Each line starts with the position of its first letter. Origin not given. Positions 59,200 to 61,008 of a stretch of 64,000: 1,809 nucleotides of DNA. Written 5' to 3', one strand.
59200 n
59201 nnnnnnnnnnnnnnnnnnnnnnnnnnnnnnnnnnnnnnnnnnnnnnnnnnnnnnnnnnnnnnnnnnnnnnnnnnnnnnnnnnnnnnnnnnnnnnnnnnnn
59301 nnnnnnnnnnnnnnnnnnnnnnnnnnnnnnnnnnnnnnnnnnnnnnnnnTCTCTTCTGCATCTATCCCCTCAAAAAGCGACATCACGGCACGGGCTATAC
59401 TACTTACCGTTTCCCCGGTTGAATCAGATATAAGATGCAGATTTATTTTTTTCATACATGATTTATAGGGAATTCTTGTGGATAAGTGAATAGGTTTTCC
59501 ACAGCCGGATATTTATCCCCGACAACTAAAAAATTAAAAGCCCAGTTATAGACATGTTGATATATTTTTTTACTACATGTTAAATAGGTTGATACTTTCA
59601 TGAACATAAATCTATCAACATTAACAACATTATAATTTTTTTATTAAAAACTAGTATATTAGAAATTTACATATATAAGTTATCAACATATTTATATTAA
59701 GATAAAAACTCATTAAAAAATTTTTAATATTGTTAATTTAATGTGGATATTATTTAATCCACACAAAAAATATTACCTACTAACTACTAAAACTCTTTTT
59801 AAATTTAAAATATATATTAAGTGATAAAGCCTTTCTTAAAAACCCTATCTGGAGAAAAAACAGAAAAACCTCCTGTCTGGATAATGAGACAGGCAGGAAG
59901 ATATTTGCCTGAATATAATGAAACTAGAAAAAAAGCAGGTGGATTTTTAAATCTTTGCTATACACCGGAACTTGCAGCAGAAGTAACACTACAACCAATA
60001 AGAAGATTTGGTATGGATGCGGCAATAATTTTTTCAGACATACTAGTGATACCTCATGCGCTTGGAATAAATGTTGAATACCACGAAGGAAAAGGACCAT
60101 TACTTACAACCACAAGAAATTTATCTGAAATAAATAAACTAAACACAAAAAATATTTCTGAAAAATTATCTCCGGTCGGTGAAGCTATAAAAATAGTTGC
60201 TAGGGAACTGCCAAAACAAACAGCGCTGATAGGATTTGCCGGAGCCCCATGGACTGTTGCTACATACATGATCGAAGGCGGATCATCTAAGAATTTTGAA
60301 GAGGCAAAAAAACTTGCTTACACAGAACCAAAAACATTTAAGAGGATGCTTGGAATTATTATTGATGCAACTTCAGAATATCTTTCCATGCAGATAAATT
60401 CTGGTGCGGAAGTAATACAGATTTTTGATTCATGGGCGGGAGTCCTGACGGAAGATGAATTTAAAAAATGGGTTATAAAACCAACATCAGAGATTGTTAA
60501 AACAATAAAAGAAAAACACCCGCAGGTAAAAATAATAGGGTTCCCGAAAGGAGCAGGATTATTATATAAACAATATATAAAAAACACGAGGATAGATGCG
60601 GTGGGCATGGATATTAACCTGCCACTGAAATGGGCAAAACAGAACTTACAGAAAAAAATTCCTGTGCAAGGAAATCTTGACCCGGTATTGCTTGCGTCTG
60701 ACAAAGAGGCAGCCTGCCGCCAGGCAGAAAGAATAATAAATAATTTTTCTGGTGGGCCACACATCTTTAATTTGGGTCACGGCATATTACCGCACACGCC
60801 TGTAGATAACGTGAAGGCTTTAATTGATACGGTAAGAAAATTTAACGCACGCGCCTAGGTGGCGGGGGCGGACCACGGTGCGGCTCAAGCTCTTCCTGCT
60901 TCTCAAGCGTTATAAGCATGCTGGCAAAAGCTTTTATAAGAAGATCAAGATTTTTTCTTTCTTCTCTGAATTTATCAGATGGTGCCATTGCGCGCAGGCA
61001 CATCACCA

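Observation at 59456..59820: Probable oriC between the PDRP-like gene and hemE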

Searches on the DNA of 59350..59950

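Call 54: search_rna_families(source=window, start=59350, end=59950, threshold=evalue, max_evalue=1)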
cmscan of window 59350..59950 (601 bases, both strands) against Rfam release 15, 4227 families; matches with E-value up to 1: 1.
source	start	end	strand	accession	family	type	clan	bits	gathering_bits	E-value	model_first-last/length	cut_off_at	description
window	59846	59927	+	RF00220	Rhino_CRE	Cis-reg;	-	19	45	0.55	1-86/86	no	Human rhinovirus internal cis-acting regulatory element (CRE)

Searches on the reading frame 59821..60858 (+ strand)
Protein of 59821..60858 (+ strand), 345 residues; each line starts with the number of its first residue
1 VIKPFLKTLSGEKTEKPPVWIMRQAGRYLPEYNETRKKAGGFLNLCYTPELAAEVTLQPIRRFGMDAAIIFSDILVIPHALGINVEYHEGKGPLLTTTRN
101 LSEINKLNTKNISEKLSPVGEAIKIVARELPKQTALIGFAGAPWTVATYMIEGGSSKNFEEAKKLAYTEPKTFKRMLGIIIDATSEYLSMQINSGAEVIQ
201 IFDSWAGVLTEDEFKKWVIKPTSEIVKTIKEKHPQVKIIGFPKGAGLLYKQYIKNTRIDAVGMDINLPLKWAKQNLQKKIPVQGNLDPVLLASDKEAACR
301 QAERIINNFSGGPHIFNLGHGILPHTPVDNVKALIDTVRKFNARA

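Call 7: find_encoding_contigs(protein=window:59821-60858:+, flank=10000, max_places=10)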
Protein window:59821-60858:+ (345 aa): 4 contigs read that carry it; 3 places shown.
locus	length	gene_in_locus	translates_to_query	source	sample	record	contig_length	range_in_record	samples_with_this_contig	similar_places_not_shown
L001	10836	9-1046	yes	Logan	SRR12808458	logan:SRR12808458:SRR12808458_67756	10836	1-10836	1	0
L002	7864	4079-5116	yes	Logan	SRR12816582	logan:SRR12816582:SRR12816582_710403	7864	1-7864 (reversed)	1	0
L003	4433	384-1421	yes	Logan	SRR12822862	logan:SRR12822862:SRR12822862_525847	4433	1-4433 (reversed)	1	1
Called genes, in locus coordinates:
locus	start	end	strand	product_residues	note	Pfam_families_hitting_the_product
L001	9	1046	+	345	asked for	PF01208:URO-D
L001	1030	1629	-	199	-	-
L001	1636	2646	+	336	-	PF00762:Ferrochelatase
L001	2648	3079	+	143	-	PF03653:UPF0093, PF05425:CopD (faint)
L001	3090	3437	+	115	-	PF04972:BON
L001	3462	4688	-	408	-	-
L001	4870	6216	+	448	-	PF07498:Rho_N, PF07497:Rho_RNA_bind, PF00006:ATP-synt_ab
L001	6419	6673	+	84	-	-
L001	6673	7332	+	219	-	-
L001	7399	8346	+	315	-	PF00056:Ldh_1_N, PF02866:Ldh_1_C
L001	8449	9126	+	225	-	-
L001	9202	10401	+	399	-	PF08442:ATP-grasp_2, PF13549:ATP-grasp_5, PF24948:Citrate_synth_N, PF00549:Ligase_CoA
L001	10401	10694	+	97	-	-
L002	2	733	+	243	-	?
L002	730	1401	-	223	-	PF00929:RNase_T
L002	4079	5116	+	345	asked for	PF01208:URO-D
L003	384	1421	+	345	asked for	PF01208:URO-D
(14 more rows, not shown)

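Call 8: search_protein_families(library=pfam, proteins=[window:59821-60858:+])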
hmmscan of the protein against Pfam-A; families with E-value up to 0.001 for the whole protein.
window:59821-60858:+ (345 aa): 1 family
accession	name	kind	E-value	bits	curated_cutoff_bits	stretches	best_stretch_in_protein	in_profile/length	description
PF01208.23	URO-D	-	2.7e-126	421.7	23.9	1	3-340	4-345/346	Uroporphyrinogen decarboxylase (URO-D)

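Call 9: find_related_loci(query=window:59821-60858:+, collection=genome_contigs, flank=10000)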
Query window:59821-60858:+ (345 aa) in genome_contigs; peptide patterns used: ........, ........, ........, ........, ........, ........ (x = any residue, [..] = any of these).
219 stretches matched a pattern; 4 encode a relative of the query (tblastn E <= 1e-3); 4 distinct loci.
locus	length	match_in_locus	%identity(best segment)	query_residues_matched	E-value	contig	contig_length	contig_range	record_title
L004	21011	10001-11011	46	3-340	6e-104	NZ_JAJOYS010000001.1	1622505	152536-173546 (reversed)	Pelagibacterium xiamenense strain HS1C4-1 HS1C4-1, whole genome shotgun sequence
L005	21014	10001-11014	42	1-340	3e-90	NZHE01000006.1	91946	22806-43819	MAG: Rickettsiales bacterium isolate MED657 MHASMcontig_415023, whole genome shotgun sequence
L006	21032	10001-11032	36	1-343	1e-74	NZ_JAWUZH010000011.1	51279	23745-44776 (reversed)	Francisella sp. 19S2-4 strain GDMCC 1.3392 NODE_11_length_51279_cov_405.979981, whole genome shotgun sequence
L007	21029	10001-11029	37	1-342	7e-72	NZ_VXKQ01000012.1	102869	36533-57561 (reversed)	Francisella sp. SYW-9 SYW-9_S18_L001_R1_001_(paired)_contig_15, whole genome shotgun sequence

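Call 10: find_homologous_proteins(query=window:59821-60858:+, max_evalue=1e-60)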
Query window:59821-60858:+ (345 aa): 7998 proteins with E <= 1e-60 among 8000 candidates; the best 120 are listed.
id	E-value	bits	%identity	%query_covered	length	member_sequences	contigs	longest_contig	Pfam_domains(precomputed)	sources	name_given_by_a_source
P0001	2.7e-208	709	100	92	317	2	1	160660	PF01208.24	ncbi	-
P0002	1.4e-145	503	63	99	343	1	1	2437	PF01208.24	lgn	-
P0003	8.6e-133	461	60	98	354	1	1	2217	PF01208.24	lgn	-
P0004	3.7e-131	456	57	100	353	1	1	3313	PF01208.24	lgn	-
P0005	7.7e-131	454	58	98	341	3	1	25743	PF01208.24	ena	-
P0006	1.9e-130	453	59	98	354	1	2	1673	PF01208.24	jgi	jgi:uroporphyrinogen decarboxylase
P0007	4.4e-130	452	59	97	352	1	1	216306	PF01208.24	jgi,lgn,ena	-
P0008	5.6e-130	452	58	98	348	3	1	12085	PF01208.24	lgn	-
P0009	9.9e-130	451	57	98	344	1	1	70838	PF01208.24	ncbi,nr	ncbi:MAG: uroporphyrinogen decarboxylase [Proteobacteria bacterium]|nr:uroporphyrinogen decarboxylas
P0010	1.2e-129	451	60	98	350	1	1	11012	PF01208.24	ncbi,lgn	-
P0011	2.1e-128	446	57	99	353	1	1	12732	PF01208.24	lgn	-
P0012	4.8e-128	445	58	98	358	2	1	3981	PF01208.24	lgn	-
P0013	9.9e-128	444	58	98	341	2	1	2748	PF01208.24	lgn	-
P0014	1.0e-126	441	57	98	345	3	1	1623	PF01208.24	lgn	-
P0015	1.6e-126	440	57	98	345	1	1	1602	PF01208.24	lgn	-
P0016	4.9e-126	439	57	98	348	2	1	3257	PF01208.24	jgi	-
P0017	2.4e-125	436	56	98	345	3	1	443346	PF01208.24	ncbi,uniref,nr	ncbi:uroporphyrinogen decarboxylase [Aestuariispira insulae]|uniref:uroporphyrinogen decarboxylase n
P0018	2.5e-125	436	57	99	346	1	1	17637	PF01208.24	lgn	-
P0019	8.2e-125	435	56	99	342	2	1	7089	PF01208.24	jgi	jgi:uroporphyrinogen decarboxylase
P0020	9.7e-125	434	55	98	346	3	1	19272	PF01208.24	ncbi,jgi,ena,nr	ncbi:MAG: uroporphyrinogen decarboxylase [Alphaproteobacteria bacterium]|nr:uroporphyrinogen decarbo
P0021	1.1e-124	434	59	98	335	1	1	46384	PF01208.24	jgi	-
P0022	1.4e-124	434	56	98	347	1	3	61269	PF01208.24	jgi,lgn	-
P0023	2.6e-124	433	55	98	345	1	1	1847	PF01208.24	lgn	-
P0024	4.7e-124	432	57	98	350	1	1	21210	PF01208.24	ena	-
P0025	9.1e-124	431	55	97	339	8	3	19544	PF01208.24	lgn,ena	-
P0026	1.2e-123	431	53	98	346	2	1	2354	PF01208.24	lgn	-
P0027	1.2e-123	431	55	99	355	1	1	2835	PF01208.24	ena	-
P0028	1.8e-123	430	54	98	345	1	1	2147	PF01208.24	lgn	-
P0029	2.6e-123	430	56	98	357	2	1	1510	PF01208.24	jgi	-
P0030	3.2e-123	429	56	97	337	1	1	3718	PF01208.24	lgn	-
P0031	5.0e-123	429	55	99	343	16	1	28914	PF01208.24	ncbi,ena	-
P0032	5.0e-123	429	56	98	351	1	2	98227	PF01208.24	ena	-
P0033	1.4e-122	427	54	100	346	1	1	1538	PF01208.24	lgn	-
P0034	2.6e-122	426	57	98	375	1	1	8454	PF01208.24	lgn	-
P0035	2.8e-122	426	54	98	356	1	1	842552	PF01208.24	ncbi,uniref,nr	ncbi:uroporphyrinogen decarboxylase [Algihabitans albus]|uniref:uroporphyrinogen decarboxylase n=1 T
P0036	3.6e-122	426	58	98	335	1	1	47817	PF01208.24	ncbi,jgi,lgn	-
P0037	4.7e-122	426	56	99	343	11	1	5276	PF01208.24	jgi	jgi:uroporphyrinogen decarboxylase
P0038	9.0e-122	425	56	98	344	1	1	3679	PF01208.24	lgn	-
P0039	1.1e-121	424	54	99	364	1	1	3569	PF01208.24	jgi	jgi:uroporphyrinogen decarboxylase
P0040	1.3e-121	424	54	98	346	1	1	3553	PF01208.24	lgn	-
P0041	1.4e-121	424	54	98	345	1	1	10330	PF01208.24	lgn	-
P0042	1.4e-121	424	56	97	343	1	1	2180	PF01208.24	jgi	jgi:uroporphyrinogen decarboxylase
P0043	1.7e-121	424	56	98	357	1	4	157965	PF01208.24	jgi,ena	-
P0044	2.0e-121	424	55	99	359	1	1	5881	PF01208.24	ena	-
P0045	2.1e-121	423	55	98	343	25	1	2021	PF01208.24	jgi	jgi:uroporphyrinogen decarboxylase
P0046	2.2e-121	423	55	98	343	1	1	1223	PF01208.24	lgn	-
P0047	2.9e-121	423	55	98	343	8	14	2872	PF01208.24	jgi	jgi:uroporphyrinogen decarboxylase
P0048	3.2e-121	423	55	98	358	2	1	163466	PF01208.24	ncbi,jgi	jgi:uroporphyrinogen decarboxylase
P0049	3.9e-121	423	54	99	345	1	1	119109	PF01208.24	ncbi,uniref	ncbi:uroporphyrinogen decarboxylase [Inquilinus sp. CAU 1745]|uniref:uroporphyrinogen decarboxylase 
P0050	3.9e-121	423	55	99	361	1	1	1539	PF01208.24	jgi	jgi:uroporphyrinogen decarboxylase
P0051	5.3e-121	422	56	99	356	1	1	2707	PF01208.24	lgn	-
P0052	6.3e-121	422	54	98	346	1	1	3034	PF01208.24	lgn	-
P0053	6.6e-121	422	54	98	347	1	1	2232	PF01208.24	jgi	jgi:uroporphyrinogen decarboxylase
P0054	6.8e-121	422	55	98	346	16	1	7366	PF01208.24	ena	-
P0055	9.3e-121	421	54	99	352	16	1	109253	PF01208.24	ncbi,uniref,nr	ncbi:uroporphyrinogen decarboxylase [Haematospirillum sp. 15-248]|uniref:uroporphyrinogen decarboxyl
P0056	9.4e-121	421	56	98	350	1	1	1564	PF01208.24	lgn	-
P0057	9.6e-121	421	56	98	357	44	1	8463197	PF01208.24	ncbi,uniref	ncbi:uroporphyrinogen decarboxylase [Inquilinus ginsengisoli]|uniref:uroporphyrinogen decarboxylase 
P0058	9.8e-121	421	54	98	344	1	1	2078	PF01208.24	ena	-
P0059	1.2e-120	421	54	99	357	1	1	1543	PF01208.24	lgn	-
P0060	1.8e-120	420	54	98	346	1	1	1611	PF01208.24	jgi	jgi:uroporphyrinogen decarboxylase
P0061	2.4e-120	420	54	99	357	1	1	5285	PF01208.24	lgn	-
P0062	2.5e-120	420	53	96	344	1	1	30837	PF01208.24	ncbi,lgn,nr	ncbi:MAG: uroporphyrinogen decarboxylase [Pseudomonadota bacterium]|nr:uroporphyrinogen decarboxylas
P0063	2.7e-120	420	57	98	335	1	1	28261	PF01208.24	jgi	-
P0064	3.2e-120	420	55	98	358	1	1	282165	PF01208.24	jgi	jgi:uroporphyrinogen decarboxylase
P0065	3.6e-120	419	55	98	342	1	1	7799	PF01208.24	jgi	-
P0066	3.9e-120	419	53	98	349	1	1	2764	PF01208.24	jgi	jgi:uroporphyrinogen decarboxylase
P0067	4.1e-120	419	54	98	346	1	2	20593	PF01208.24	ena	-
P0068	4.2e-120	419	54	98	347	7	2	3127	PF01208.24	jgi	jgi:uroporphyrinogen decarboxylase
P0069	4.4e-120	419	54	98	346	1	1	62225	PF01208.24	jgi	jgi:uroporphyrinogen decarboxylase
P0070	6.6e-120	419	55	98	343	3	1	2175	PF01208.24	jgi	-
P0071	7.5e-120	418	54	98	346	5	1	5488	PF01208.24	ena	-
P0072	8.1e-120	418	54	97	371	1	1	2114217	PF01208.24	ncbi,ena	-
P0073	8.5e-120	418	53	99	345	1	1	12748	PF01208.24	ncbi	ncbi:MAG: uroporphyrinogen decarboxylase [Pseudomonadota bacterium]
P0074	9.8e-120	418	55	98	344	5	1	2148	PF01208.24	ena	-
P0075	1.1e-119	418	54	98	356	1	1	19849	PF01208.24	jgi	jgi:uroporphyrinogen decarboxylase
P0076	1.4e-119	418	55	94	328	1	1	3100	PF01208.24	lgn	-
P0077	1.5e-119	417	52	99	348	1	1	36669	PF01208.24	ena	-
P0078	1.7e-119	417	53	98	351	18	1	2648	PF01208.24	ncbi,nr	ncbi:MAG: uroporphyrinogen decarboxylase [Alphaproteobacteria bacterium]|nr:uroporphyrinogen decarbo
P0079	2.2e-119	417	55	98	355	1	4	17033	PF01208.24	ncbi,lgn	-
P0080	2.2e-119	417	53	98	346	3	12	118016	PF01208.24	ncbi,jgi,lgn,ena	jgi:uroporphyrinogen decarboxylase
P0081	2.3e-119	417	54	98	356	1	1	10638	PF01208.24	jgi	-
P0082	2.3e-119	417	53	99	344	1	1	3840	PF01208.24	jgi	jgi:uroporphyrinogen decarboxylase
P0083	2.4e-119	417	55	98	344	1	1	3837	PF01208.24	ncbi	-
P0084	2.6e-119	417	54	98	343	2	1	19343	PF01208.24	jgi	-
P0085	2.7e-119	417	53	98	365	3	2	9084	PF01208.24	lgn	-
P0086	2.9e-119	416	54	98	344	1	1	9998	PF01208.24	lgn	-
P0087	3.3e-119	416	55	99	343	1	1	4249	PF01208.24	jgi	jgi:uroporphyrinogen decarboxylase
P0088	3.5e-119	416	54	98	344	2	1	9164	PF01208.24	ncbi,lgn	ncbi:MAG: uroporphyrinogen decarboxylase [Alphaproteobacteria bacterium]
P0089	3.6e-119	416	56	97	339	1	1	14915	PF01208.24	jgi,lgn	-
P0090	4.1e-119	416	56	98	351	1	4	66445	PF01208.24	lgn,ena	-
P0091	4.1e-119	416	53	98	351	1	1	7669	PF01208.24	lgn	-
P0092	4.8e-119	416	53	99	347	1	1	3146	PF01208.24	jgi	jgi:uroporphyrinogen decarboxylase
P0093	6.5e-119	415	52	98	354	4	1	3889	PF01208.24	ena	-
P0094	6.9e-119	415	55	99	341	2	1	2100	PF01208.24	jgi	-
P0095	7.2e-119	415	53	98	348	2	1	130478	PF01208.24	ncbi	-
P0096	7.6e-119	415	52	98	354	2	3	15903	PF01208.24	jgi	-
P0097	8.2e-119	415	53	99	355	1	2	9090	PF01208.24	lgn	-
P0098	8.4e-119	415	55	99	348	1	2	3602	PF01208.24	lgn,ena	-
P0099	8.8e-119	415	53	99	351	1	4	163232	PF01208.24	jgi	jgi:uroporphyrinogen decarboxylase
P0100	9.1e-119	415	54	98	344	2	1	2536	PF01208.24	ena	-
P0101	9.1e-119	415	52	98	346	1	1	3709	PF01208.24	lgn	-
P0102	1.0e-118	415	56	99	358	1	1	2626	PF01208.24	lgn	-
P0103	1.2e-118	414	53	99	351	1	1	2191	PF01208.24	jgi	jgi:uroporphyrinogen decarboxylase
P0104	1.3e-118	414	55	98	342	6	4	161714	PF01208.24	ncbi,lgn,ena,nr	ncbi:MAG TPA: uroporphyrinogen decarboxylase [Rhodospirillaceae bacterium]|nr:uroporphyrinogen decar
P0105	1.3e-118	414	54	98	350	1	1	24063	PF01208.24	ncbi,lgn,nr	ncbi:MAG: uroporphyrinogen decarboxylase [Micavibrio sp.]|nr:MAG: uroporphyrinogen decarboxylase [Mi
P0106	1.3e-118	414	54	98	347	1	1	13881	PF01208.24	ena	-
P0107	1.4e-118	414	55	98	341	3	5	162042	PF01208.24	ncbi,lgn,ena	-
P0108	1.4e-118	414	55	98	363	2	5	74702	PF01208.24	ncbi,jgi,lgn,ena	jgi:uroporphyrinogen decarboxylase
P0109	1.7e-118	414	57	92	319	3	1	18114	PF01208.24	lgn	-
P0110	1.8e-118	414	53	98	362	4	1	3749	PF01208.24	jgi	jgi:uroporphyrinogen decarboxylase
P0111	1.9e-118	414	53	97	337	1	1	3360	PF01208.24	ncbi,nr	ncbi:MAG: uroporphyrinogen decarboxylase [Alphaproteobacteria bacterium]|nr:uroporphyrinogen decarbo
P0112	1.9e-118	414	54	98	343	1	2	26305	PF01208.24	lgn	-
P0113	2.2e-118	414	55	98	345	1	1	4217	PF01208.24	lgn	-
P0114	3.0e-118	413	54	98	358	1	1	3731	PF01208.24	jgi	jgi:uroporphyrinogen decarboxylase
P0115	3.2e-118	413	52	98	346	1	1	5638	PF01208.24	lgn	-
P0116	3.5e-118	413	54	98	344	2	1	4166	PF01208.24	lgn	-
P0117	3.7e-118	413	55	95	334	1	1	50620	PF01208.24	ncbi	-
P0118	3.8e-118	413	54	99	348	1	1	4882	PF01208.24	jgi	jgi:uroporphyrinogen decarboxylase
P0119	4.0e-118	413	56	97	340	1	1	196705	PF01208.24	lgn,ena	-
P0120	4.1e-118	413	54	98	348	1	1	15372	PF01208.24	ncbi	-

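Call 13: find_encoding_contigs(protein=P0001, flank=10000, max_places=3)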
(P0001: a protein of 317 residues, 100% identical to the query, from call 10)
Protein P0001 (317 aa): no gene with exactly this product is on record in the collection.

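Call 24: find_related_loci(query=A1, collection=metagenome_contigs, flank=6000)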
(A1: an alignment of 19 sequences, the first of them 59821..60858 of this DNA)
Query A1 (345 aa) in metagenome_contigs; peptide patterns used: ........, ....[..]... (x = any residue, [..] = any of these).
600 stretches matched a pattern (row limit reached: there are more); 595 encode a relative of the query (tblastn E <= 1e-3); the best 80 are kept; 80 distinct loci.
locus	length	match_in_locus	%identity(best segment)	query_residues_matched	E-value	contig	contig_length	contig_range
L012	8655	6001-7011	54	3-339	2e-129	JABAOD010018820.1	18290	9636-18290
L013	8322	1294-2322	53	1-342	1e-129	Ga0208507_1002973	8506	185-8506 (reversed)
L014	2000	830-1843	53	3-341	6e-136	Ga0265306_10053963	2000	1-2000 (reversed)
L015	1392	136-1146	49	3-339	2e-133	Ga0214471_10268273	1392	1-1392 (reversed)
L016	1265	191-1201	51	3-339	1e-131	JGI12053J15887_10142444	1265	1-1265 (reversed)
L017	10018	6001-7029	50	3-345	9e-120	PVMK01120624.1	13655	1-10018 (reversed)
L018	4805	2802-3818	51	5-343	7e-120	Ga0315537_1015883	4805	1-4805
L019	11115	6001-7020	51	3-342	2e-117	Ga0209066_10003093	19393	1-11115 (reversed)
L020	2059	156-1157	50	3-336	3e-124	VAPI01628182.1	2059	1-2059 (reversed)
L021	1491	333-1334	50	3-334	2e-125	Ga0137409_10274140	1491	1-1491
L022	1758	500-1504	50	5-339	1e-123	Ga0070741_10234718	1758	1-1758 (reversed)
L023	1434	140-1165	48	5-345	1e-124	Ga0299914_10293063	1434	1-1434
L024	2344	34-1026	50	10-340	1e-120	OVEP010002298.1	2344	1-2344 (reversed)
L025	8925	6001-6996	51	3-334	8e-115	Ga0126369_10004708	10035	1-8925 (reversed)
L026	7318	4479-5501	48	3-343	2e-114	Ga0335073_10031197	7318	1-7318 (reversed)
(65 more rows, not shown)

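Call 26: find_encoding_contigs(protein=P0002, flank=10000, max_places=2)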
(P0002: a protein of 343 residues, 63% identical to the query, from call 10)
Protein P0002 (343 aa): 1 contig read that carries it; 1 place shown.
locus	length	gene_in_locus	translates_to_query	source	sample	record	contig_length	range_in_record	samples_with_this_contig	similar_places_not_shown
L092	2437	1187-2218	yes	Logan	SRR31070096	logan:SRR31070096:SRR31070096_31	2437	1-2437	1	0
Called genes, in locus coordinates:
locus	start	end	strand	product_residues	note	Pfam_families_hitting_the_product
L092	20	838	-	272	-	PF03618:Kinase-PPPase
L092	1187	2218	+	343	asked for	PF01208:URO-D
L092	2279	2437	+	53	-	?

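Call 27: find_encoding_contigs(protein=P0007, flank=10000, max_places=2)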
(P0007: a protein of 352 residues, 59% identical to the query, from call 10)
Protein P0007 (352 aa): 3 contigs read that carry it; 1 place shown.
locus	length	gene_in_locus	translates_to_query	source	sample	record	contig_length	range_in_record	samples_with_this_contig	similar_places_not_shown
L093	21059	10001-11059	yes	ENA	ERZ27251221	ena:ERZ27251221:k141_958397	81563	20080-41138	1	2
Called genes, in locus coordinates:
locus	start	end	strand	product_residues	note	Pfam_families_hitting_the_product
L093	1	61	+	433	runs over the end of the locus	PF00672:HAMP (weak)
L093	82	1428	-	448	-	PF05359:DUF748 (weak)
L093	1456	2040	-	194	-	-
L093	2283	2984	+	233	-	PF01144:CoA_trans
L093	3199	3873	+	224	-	PF01144:CoA_trans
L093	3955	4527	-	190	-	PF06242:TrcR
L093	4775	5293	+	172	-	PF02556:SecB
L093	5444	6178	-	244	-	PF00929:RNase_T, PF16473:Rv2179c-like (weak)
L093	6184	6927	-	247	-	PF03734:YkuD (weak)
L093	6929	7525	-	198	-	PF01121:CoaE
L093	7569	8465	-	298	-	PF08501:Shikimate_dh_N, PF01488:Shikimate_DH, PF18317:SDH_C (weak)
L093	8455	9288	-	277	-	PF03618:Kinase-PPPase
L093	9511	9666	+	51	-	-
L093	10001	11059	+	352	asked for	PF01208:URO-D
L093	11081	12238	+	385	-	PF00762:Ferrochelatase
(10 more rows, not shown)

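Call 28: find_encoding_contigs(protein=P0009, flank=10000, max_places=2)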
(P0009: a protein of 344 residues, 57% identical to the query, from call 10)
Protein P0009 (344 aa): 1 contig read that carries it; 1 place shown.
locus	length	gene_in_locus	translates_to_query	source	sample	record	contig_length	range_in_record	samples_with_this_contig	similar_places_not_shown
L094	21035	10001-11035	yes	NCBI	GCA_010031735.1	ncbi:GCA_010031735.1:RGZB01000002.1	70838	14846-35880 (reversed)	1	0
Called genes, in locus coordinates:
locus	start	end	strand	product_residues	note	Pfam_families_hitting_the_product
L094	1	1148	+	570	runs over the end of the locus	PF00353:HemolysinCabind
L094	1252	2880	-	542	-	PF07498:Rho_N, PF07497:Rho_RNA_bind, PF00006:ATP-synt_ab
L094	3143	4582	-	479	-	PF00478:IMPDH, PF00571:CBS, PF00977:His_biosynth (faint), PF01645:Glu_synthase (faint), PF01070:FMN_dh (weak)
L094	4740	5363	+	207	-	PF02556:SecB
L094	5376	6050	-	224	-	PF00929:RNase_T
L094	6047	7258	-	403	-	-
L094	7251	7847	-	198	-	PF01121:CoaE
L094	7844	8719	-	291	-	PF08501:Shikimate_dh_N, PF01488:Shikimate_DH (weak), PF18317:SDH_C (weak)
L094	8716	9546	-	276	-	PF03618:Kinase-PPPase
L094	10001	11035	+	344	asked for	PF01208:URO-D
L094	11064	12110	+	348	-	PF00762:Ferrochelatase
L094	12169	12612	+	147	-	PF03653:UPF0093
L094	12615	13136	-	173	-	-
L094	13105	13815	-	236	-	-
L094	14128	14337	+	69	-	-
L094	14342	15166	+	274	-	PF04230:PS_pyruv_trans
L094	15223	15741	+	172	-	-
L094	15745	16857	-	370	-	PF00578:AhpC-TSA, PF13640:2OG-FeII_Oxy_3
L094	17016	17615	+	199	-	PF02660:G3P_acyltransf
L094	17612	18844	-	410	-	PF05853:BKACE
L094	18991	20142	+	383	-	PF21102:DprA_N, PF02481:DNA_processg_A, PF17782:WHD_DprA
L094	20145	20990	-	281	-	-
